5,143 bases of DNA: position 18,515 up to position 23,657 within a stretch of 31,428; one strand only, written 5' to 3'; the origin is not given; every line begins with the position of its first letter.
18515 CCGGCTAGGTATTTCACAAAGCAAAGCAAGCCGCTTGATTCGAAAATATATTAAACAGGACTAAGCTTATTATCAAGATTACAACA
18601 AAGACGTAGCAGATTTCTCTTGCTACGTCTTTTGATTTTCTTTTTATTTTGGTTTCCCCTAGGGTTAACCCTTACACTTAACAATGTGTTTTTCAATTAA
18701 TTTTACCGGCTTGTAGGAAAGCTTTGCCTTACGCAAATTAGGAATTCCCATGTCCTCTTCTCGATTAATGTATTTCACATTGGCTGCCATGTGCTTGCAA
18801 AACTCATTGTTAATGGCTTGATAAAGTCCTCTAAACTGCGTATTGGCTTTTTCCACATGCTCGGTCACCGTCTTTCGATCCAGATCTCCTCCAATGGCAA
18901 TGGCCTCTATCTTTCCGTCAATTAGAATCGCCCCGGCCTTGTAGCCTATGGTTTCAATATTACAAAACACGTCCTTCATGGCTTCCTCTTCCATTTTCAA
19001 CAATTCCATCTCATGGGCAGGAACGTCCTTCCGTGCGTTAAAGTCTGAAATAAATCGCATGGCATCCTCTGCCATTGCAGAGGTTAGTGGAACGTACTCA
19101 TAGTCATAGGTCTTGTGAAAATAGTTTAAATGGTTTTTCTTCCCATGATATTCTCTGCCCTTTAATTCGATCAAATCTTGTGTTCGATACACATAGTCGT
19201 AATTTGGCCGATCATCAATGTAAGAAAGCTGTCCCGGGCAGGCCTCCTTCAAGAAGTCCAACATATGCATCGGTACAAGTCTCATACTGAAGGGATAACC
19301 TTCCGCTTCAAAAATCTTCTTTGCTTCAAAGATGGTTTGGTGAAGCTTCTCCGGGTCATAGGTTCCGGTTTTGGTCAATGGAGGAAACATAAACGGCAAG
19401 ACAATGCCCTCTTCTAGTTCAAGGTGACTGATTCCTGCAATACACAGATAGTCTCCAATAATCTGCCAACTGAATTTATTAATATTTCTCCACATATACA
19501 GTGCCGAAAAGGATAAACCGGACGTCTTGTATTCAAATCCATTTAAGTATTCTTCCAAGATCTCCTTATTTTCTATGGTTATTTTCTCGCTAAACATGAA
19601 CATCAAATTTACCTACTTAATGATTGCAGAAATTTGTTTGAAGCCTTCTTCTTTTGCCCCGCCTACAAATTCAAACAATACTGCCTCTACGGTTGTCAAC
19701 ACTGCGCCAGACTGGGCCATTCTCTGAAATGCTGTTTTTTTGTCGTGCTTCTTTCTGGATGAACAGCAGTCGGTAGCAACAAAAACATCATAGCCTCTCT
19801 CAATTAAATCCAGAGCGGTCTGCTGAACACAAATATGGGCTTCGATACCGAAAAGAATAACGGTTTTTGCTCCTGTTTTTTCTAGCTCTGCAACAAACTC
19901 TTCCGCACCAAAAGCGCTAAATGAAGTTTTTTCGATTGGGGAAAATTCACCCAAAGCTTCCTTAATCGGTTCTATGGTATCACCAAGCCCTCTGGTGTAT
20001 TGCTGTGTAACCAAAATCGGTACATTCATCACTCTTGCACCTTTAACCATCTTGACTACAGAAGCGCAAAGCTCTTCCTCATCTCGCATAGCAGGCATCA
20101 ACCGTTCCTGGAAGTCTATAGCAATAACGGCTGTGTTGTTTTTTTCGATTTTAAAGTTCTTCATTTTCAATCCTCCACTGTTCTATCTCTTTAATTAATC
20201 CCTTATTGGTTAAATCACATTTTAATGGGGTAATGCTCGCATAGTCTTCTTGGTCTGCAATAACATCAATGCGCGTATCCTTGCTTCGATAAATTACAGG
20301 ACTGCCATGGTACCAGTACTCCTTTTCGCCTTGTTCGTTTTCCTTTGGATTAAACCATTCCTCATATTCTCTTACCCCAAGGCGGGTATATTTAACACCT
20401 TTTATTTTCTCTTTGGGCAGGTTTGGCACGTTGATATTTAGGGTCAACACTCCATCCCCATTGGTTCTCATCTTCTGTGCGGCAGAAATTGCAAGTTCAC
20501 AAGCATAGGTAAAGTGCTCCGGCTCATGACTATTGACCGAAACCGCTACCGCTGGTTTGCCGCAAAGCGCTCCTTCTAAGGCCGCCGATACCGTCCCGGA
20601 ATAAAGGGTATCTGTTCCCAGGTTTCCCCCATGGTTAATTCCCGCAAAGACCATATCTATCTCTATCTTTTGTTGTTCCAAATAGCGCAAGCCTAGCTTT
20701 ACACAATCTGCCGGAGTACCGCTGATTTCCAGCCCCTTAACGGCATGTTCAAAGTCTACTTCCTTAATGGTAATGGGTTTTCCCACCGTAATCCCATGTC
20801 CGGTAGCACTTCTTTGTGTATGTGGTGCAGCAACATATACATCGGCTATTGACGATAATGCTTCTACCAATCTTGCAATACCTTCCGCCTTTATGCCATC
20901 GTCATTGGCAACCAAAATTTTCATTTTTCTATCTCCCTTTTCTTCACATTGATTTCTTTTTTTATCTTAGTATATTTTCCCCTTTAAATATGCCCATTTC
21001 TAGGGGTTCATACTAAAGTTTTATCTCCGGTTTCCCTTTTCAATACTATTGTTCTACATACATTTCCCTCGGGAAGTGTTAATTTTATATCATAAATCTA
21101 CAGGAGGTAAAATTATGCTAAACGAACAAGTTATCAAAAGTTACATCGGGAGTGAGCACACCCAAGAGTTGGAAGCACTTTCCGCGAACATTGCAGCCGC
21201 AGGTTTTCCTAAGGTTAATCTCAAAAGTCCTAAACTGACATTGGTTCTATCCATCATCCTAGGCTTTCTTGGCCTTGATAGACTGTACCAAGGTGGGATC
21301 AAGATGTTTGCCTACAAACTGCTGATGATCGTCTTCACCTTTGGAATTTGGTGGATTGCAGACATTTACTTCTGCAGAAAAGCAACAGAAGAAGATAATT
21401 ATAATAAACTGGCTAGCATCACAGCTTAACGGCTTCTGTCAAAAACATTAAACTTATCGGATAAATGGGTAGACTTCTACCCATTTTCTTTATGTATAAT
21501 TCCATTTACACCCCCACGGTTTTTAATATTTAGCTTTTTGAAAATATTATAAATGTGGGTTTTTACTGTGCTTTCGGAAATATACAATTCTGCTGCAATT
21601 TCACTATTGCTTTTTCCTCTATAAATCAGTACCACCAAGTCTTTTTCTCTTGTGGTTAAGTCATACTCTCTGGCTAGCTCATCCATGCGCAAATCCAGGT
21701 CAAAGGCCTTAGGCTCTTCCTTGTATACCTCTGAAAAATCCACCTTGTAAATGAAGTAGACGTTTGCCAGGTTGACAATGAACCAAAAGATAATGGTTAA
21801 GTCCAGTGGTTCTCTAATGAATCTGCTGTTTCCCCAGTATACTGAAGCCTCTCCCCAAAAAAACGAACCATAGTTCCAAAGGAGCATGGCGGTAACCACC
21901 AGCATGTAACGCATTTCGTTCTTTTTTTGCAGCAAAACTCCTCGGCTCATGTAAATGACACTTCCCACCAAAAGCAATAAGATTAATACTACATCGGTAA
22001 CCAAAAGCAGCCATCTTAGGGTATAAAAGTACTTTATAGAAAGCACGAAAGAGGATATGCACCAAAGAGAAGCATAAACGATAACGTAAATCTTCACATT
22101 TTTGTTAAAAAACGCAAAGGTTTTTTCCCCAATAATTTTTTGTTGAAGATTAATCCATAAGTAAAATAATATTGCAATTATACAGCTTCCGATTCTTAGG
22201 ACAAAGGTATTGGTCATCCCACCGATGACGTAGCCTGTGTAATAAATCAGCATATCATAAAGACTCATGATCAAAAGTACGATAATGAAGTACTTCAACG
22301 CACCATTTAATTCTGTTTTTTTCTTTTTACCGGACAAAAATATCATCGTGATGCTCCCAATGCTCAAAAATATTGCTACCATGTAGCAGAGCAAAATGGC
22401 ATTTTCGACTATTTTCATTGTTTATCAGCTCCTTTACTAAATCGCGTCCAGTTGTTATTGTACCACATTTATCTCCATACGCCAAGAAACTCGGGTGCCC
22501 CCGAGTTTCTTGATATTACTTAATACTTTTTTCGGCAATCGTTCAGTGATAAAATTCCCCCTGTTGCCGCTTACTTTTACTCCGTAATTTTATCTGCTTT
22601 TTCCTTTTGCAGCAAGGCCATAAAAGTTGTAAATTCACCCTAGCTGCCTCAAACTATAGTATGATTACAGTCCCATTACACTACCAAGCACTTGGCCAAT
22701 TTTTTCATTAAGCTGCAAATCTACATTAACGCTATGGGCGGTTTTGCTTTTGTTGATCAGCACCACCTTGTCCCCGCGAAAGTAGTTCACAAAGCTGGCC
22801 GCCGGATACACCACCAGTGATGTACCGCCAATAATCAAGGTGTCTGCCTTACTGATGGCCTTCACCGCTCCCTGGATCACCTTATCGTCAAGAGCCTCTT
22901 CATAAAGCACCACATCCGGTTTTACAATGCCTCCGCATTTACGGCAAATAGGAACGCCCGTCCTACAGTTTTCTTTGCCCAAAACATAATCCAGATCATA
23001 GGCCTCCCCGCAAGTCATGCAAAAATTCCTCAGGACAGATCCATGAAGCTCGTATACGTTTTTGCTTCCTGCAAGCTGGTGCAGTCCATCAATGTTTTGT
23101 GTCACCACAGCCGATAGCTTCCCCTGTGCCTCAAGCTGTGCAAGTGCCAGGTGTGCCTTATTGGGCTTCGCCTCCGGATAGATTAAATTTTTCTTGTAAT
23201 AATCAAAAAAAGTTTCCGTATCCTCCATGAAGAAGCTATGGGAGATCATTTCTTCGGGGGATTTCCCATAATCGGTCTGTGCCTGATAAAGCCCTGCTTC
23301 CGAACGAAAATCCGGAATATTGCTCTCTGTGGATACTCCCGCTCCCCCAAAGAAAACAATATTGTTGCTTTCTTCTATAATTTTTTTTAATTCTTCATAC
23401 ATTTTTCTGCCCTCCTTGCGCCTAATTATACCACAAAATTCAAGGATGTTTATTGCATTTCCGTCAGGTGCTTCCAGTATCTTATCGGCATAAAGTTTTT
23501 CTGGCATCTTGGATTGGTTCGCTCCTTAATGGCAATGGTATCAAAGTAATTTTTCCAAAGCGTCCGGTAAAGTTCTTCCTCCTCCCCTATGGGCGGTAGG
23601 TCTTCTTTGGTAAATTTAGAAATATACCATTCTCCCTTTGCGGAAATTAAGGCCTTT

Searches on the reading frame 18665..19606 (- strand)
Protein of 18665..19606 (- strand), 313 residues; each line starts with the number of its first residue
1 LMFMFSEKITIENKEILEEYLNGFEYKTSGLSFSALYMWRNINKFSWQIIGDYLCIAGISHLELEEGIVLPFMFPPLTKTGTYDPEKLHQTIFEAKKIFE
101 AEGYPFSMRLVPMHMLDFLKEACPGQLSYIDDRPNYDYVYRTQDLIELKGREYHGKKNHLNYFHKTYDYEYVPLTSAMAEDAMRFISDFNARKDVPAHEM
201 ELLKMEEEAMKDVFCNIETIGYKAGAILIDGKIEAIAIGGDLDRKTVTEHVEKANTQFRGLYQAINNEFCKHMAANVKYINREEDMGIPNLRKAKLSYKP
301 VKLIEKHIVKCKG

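Call 65: search_protein_families(library=pfam, proteins=[window:18665-19606:-], max_evalue=0.00001)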
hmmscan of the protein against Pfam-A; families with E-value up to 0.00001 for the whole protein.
window:18665-19606:- (313 aa): 1 family
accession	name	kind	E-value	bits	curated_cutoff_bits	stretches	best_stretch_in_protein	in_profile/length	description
PF09924.15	LPG_synthase_C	-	7e-38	130.8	27.5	1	26-309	6-297/298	Phosphatidylglycerol lysyltransferase, C-terminal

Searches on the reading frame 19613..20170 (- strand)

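Call 65: search_protein_families(library=pfam, proteins=[window:19613-20170:-], max_evalue=0.00001)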
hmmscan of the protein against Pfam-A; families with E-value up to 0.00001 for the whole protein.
window:19613-20170:- (185 aa): 1 family
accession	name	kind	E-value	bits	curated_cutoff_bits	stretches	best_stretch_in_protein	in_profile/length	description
PF00857.26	Isochorismatase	-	1.6e-36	126.4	27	1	13-162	1-174/175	Isochorismatase domain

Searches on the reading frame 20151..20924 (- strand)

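Call 65: search_protein_families(library=pfam, proteins=[window:20151-20924:-], max_evalue=0.00001)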
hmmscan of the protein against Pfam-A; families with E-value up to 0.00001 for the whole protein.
window:20151-20924:- (257 aa): 1 family
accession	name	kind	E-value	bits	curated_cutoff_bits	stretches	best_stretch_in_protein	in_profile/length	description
PF01975.23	SurE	-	2.8e-60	203.8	22.1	1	3-188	1-188/189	Survival protein SurE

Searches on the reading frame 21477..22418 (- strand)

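Call 65: search_protein_families(library=pfam, proteins=[window:21477-22418:-], max_evalue=0.00001)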
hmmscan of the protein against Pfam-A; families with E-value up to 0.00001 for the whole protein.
window:21477-22418:- (313 aa): 2 families
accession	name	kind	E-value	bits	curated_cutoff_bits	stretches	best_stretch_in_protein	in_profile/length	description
PF00196.25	GerE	-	1.1e-16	60.6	23.5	1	254-301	3-50/57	Bacterial regulatory proteins, luxR family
PF08281.18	Sigma70_r4_2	-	9.5e-07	28.8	25.7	1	254-296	11-54/54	Sigma-70, region 4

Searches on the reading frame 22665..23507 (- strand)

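Call 65: search_protein_families(library=pfam, proteins=[window:22665-23507:-], max_evalue=0.00001)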
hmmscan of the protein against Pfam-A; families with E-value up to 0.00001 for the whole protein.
window:22665-23507:- (280 aa): 1 family
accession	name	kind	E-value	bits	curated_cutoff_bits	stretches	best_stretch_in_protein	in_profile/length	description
PF02146.23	SIR2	-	1e-51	175.9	24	1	55-235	1-180/180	Sir2 family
